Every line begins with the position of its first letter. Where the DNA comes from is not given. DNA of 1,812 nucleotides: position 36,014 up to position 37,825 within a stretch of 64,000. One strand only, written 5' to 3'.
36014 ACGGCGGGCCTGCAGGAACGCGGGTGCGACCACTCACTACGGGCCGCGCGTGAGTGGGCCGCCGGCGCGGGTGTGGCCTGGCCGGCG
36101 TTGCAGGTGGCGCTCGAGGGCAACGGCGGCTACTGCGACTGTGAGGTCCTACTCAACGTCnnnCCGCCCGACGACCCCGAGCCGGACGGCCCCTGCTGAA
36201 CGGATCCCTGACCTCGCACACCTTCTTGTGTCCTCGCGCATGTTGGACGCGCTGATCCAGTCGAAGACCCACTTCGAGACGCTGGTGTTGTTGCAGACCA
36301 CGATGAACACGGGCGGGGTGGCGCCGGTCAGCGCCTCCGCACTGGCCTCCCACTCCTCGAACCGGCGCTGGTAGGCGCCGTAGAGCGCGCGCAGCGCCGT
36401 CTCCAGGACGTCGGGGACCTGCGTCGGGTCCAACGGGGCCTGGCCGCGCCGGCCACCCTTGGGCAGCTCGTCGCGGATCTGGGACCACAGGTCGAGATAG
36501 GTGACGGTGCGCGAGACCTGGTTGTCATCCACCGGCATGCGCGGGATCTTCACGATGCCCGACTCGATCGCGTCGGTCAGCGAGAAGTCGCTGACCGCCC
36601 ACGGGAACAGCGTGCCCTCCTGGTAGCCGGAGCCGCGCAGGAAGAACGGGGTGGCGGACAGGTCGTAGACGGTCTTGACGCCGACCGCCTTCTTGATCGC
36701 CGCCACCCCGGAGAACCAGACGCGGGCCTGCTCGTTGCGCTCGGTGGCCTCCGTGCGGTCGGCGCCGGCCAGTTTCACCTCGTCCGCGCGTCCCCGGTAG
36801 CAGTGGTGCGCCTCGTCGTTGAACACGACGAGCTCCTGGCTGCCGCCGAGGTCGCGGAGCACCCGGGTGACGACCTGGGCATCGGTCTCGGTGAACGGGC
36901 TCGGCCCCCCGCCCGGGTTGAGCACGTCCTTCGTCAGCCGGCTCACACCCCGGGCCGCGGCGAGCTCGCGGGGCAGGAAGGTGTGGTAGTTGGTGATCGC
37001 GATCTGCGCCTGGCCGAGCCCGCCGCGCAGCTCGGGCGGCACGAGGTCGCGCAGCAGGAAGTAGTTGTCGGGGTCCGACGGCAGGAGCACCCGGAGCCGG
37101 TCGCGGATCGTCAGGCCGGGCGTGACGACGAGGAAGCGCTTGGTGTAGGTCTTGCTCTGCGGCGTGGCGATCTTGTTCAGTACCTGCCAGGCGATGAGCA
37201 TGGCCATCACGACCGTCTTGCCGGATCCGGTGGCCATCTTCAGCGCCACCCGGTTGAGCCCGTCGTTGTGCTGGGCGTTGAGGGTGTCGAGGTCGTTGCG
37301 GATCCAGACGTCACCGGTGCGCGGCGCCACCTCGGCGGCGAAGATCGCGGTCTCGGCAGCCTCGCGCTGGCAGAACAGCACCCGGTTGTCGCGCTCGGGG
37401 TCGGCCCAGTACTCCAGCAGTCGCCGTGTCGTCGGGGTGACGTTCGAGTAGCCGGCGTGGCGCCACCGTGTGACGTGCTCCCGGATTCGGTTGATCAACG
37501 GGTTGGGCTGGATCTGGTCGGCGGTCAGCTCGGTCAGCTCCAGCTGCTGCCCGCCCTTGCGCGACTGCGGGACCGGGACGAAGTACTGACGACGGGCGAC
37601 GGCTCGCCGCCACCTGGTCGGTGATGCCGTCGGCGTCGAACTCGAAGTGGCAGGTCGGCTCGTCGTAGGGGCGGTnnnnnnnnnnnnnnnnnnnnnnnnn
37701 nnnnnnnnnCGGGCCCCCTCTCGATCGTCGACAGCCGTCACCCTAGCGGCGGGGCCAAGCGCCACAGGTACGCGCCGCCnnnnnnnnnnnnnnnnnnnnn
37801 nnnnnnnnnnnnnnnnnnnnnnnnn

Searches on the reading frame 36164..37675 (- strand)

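Call 60: search_protein_families(library=pfam, proteins=[window:36164-37675:-], max_evalue=0.0001)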
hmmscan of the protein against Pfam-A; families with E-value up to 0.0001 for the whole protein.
window:36164-37675:- (504 aa): 1 family
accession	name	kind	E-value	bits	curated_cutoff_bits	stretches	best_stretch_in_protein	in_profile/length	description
PF04851.21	ResIII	-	1.1e-09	38.9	22.5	1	133-343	20-162/164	Type III restriction enzyme, res subunit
